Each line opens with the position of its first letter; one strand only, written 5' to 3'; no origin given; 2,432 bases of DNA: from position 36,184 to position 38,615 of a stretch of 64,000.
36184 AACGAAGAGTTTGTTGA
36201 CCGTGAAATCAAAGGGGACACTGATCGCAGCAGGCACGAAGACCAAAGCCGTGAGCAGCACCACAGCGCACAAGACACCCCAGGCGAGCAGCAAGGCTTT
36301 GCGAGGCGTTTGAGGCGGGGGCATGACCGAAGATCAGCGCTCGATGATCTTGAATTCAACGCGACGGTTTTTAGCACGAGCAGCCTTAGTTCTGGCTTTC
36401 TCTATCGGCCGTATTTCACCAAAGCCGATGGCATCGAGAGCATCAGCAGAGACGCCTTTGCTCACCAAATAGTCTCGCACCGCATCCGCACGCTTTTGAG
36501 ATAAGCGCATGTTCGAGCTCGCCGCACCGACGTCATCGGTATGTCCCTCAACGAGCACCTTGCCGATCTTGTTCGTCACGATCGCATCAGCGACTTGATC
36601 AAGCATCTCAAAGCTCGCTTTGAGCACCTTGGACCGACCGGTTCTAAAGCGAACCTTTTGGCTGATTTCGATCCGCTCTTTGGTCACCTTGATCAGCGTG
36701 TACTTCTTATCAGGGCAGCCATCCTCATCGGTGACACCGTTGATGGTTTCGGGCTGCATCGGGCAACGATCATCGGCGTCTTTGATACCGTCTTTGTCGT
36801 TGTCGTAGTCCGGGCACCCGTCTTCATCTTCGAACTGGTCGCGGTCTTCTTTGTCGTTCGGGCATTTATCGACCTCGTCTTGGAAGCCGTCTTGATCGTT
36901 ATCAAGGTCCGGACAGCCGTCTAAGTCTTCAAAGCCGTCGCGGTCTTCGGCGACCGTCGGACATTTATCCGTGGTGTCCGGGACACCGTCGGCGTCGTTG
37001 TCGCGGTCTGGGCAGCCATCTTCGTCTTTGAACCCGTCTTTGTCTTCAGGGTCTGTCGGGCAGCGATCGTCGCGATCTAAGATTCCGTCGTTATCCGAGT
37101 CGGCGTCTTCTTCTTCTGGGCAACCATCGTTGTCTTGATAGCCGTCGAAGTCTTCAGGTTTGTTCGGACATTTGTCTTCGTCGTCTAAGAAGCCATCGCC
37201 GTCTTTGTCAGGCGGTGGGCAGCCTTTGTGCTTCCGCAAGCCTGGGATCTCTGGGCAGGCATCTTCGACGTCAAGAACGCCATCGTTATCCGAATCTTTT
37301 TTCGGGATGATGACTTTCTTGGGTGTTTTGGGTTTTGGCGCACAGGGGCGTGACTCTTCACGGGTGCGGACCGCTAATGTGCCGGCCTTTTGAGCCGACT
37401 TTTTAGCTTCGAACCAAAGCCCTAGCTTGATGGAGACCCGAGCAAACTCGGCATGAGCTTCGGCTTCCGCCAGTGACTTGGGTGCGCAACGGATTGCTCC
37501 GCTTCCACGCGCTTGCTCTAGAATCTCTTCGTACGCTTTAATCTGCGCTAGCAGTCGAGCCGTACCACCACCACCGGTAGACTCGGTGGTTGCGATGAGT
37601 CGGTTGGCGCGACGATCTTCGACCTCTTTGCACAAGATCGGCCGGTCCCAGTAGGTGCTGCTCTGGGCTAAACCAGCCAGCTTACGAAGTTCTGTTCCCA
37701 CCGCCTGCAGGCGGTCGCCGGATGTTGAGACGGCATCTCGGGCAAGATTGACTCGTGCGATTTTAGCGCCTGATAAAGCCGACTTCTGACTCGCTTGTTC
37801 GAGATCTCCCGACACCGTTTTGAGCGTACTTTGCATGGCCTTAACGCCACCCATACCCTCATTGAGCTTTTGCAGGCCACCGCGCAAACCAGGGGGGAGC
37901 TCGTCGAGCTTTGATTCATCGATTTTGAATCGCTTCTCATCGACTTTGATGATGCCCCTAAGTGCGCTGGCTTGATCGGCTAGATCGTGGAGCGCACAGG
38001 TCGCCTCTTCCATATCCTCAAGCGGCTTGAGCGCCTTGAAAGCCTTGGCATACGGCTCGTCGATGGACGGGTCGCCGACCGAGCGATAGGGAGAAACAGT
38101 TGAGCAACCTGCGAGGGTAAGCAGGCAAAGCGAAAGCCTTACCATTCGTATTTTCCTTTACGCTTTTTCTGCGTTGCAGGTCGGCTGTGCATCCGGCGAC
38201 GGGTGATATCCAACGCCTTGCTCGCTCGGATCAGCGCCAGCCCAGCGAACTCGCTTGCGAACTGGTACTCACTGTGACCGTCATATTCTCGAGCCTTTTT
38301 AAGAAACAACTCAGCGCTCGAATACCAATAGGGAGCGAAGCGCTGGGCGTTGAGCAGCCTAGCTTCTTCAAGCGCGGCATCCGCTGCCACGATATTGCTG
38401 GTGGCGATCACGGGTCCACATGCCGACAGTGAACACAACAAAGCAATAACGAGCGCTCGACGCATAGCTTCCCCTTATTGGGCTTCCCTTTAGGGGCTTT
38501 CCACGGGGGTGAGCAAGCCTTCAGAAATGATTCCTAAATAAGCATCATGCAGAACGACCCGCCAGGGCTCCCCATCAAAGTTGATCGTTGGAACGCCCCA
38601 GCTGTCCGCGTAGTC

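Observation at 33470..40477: Six-gene envelope operon: lipoprotein, Cys-rich secreted protein, DUF4398, TSP3-OmpA, MMPL exporter and small lipoprotein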

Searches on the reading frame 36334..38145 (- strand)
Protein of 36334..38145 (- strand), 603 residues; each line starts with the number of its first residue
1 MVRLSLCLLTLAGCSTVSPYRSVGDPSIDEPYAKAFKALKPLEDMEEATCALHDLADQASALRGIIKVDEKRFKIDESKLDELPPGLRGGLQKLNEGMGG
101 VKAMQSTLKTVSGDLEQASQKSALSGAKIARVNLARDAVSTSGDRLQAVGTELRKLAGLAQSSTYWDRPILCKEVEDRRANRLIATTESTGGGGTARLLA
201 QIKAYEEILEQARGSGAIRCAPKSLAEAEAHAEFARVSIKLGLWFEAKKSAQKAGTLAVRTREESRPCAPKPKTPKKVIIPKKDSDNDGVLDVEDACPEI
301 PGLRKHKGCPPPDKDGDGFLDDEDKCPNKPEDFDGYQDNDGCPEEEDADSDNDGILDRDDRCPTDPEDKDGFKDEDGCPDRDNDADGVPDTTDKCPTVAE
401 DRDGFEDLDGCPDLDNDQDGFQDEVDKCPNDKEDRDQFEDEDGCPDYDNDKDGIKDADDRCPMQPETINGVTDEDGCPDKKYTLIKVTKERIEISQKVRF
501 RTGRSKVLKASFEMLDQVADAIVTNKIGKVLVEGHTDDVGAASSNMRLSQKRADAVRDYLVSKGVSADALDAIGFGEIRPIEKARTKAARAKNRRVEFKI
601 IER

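Call 3: search_protein_families(library=pfam, proteins=[window:36334-38145:-], max_evalue=0.01)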
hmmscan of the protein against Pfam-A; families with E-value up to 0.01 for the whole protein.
window:36334-38145:- (603 aa): 2 families
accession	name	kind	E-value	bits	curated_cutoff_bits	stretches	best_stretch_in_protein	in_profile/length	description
PF00691.25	OmpA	-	3.9e-21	75.6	27.2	1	500-594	2-98/98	OmpA family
PF02412.23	TSP_3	-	2.2e-12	46.9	25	2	283-301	14-32/36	Thrombospondin type 3 repeat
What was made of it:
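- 36334..38145 (-): g4: 603-aa acidic lipoprotein (lipobox LAGC). It has a helical N-domain (about 15-275, four conserved Cys), six long TSP3 calcium-binding repeats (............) alternating with short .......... units (280-480, 12 Cys in six pairs) and a C-terminal OmpA peptidoglycan-binding domain (500-594). Pfam OmpA 75.6 bits and TSP_3 46.9 bits (call 3).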

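Call 4: search_protein_families(library=ncbifam, proteins=[window:36334-38145:-], max_evalue=0.01)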
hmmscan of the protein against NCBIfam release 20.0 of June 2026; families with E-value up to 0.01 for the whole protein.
window:36334-38145:- (603 aa): 41 families (the best 25 are shown)
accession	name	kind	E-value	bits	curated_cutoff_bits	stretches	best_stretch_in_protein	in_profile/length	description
NF033763.1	exchanger_TraB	exception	3e-52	177.3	700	4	410-601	318-498/522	outer membrane exchange protein TraB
NF053612.1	anchor_PA1041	equivalog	2.1e-32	113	250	1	446-600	75-235/236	PA1041 family peptidoglycan-binding anchor lipoprotein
NF053611.1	YiaD_Gzip_OmpA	equivalog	2.6e-30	105.7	175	1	491-600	97-206/206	YiaD family glycine zipper/OmpA-like lipoprotein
NF045787.1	OmpABordt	equivalog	3e-23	82.5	200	1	486-601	75-190/194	outer membrane protein OmpA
TIGR02802.1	Pal_lipo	equivalog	1.2e-22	79.9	125.35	1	498-599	2-103/104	peptidoglycan-associated lipoprotein Pal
NF053585.1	OMP_LP_YfiB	equivalog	2.1e-22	79.8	128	1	492-598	52-158/163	outer membrane lipoprotein YfiB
TIGR03350.1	type_VI_ompA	equivalog_domain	2.8e-22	79.1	139.8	1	488-599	22-136/137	type VI secretion system protein TssL, long form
NF006541.1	PRK09038.1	equivalog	8.2e-20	71.5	283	1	491-600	136-248/253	flagellar motor protein MotD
NF053613.1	OMP_toxin_LptF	equivalog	3.7e-19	69.4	400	1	498-600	143-245/256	lipotoxin F family OmpA-related lipoprotein LptF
NF005999.0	PRK08126.1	subfamily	2.9e-18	65.9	571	1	499-601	326-431/432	hypothetical protein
TIGR03789.1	pdsO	hypoth_equivalog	6.8e-18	65.2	152.2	1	489-599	132-242/243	sortase-associated OmpA-like protein PdsO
NF053607.1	CHU_0125_OmpA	equivalog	4e-17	62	620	1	484-602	519-638/639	CHU_0125 family OmpA-like outer membrane integrity protein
NF005444.0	PRK07033.1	equivalog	8.4e-17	61.2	520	1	500-600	318-421/438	DotU family type VI secretion system protein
NF006544.0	PRK09039.1-3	equivalog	1e-16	61.5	362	1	487-603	215-343/343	peptidoglycan -binding protein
NF006545.0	PRK09039.1-4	equivalog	2e-16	60.6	372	1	485-603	213-342/342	peptidoglycan -binding protein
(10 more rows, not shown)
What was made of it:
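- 36334..38145 (-): Best NCBIfam hits are all below cut-off: TraB 177 vs 700, PA1041 113 vs 250, Pal 80 vs 125 (call 4).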

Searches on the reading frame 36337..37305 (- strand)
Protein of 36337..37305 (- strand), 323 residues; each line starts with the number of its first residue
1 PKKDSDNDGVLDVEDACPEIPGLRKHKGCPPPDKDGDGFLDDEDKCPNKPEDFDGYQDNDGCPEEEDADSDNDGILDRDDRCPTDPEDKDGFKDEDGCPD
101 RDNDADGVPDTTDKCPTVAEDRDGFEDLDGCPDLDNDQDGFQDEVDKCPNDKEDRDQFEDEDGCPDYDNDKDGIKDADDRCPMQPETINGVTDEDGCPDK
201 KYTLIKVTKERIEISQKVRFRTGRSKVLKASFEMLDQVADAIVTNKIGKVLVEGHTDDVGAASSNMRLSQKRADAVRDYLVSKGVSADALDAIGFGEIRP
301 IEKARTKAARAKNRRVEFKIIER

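Call 70: search_dna_similar(query=window:36337-37305:-, collection=plasmids, mode=protein, max_evalue=1e-10, max_rows=25)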
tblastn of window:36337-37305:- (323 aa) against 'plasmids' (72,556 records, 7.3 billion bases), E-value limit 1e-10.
Records with a match: 4; places in all: 4; records where one place covers at least 80% of the query: 1.
Best place of each record, by identity: <60% 4.
By first word of the organism name: Hymenobacter 2; Marinomonas 1; Chondrinema 1.
By predicted mobility (MOB-suite, as given by PLSDB): non-mobilizable 4.
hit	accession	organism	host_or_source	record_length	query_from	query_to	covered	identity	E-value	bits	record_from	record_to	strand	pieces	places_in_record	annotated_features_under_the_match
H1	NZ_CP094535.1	Hymenobacter monticola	Single cell,a pond on the Huanglong ...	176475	69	318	77%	37.9%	2e-23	108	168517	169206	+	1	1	OmpA family protein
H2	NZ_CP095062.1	Hymenobacter volaticus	single cell,air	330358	46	321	85%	30.9%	1e-17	91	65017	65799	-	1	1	OmpA family protein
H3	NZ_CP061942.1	Marinomonas algicola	Ulva pertusa (algae),microorganism ...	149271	67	321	79%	29.5%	3e-13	78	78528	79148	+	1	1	OmpA family protein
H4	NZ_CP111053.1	Chondrinema litorale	Seaweed,red alga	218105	218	321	32%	41.3%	1e-11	73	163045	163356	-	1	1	LamG-like jellyroll fold domain-containing protein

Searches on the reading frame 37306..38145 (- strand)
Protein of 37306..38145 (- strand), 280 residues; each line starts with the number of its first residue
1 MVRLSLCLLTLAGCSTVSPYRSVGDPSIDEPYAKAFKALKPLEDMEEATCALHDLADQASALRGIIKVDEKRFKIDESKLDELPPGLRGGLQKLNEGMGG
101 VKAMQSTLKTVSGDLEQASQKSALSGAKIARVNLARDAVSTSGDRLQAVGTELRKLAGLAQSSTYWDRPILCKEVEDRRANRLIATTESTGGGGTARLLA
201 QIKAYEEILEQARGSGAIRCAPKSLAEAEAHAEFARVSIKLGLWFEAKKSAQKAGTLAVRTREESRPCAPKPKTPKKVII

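Call 28: search_protein_families(library=pfam, proteins=[window:37306-38145:-], max_evalue=10)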
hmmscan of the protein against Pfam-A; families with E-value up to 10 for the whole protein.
window:37306-38145:- (280 aa): 1 family
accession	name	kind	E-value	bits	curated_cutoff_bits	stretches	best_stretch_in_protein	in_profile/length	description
PF00261.25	Tropomyosin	-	0.12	12.2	38.6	1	43-132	62-151/242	Tropomyosin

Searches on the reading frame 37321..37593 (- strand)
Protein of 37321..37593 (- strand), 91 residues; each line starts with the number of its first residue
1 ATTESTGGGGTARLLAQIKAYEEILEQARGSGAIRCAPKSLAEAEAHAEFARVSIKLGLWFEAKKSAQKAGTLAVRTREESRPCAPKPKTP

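Call 62: search_protein_families(library=pfam, proteins=[window:37321-37593:-], max_evalue=1)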
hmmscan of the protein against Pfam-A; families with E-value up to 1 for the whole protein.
window:37321-37593:- (91 aa): 0 families
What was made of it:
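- Tried and rejected: Pfam finds nothing (call 62).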

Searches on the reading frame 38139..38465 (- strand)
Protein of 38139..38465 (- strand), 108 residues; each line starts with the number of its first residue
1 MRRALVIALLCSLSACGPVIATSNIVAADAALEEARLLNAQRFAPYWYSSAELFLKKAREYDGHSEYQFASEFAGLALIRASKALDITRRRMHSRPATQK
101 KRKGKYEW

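Call 3: search_protein_families(library=pfam, proteins=[window:38139-38465:-], max_evalue=0.01)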
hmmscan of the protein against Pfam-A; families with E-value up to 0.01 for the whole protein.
window:38139-38465:- (108 aa): 1 family
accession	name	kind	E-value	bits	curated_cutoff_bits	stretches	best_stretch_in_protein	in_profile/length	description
PF14346.11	DUF4398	-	4.1e-05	24.4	27.9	1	25-91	3-69/78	Domain of unknown function (DUF4398)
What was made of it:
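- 38139..38465 (-): g3: 108-aa basic lipoprotein (lipobox LSAC) with a DUF4398 helical domain. Pfam DUF4398 scores 24.4 bits, below the 27.9 cut-off (call 3).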

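Call 4: search_protein_families(library=ncbifam, proteins=[window:38139-38465:-], max_evalue=0.01)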
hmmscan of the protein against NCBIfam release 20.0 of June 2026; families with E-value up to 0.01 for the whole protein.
window:38139-38465:- (108 aa): 0 families

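Call 68: search_dna_similar(query=window:38139-38465:-, collection=plasmids, mode=protein, max_evalue=0.1, max_rows=20)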
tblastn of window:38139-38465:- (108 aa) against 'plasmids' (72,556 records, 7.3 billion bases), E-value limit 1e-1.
No match.
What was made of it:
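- Tried and rejected: Searching plasmids for annotated DUF4398-OmpA pairs. g3 found nothing, and the g4 C-terminus found four unrelated OmpA proteins (calls 68, 70).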
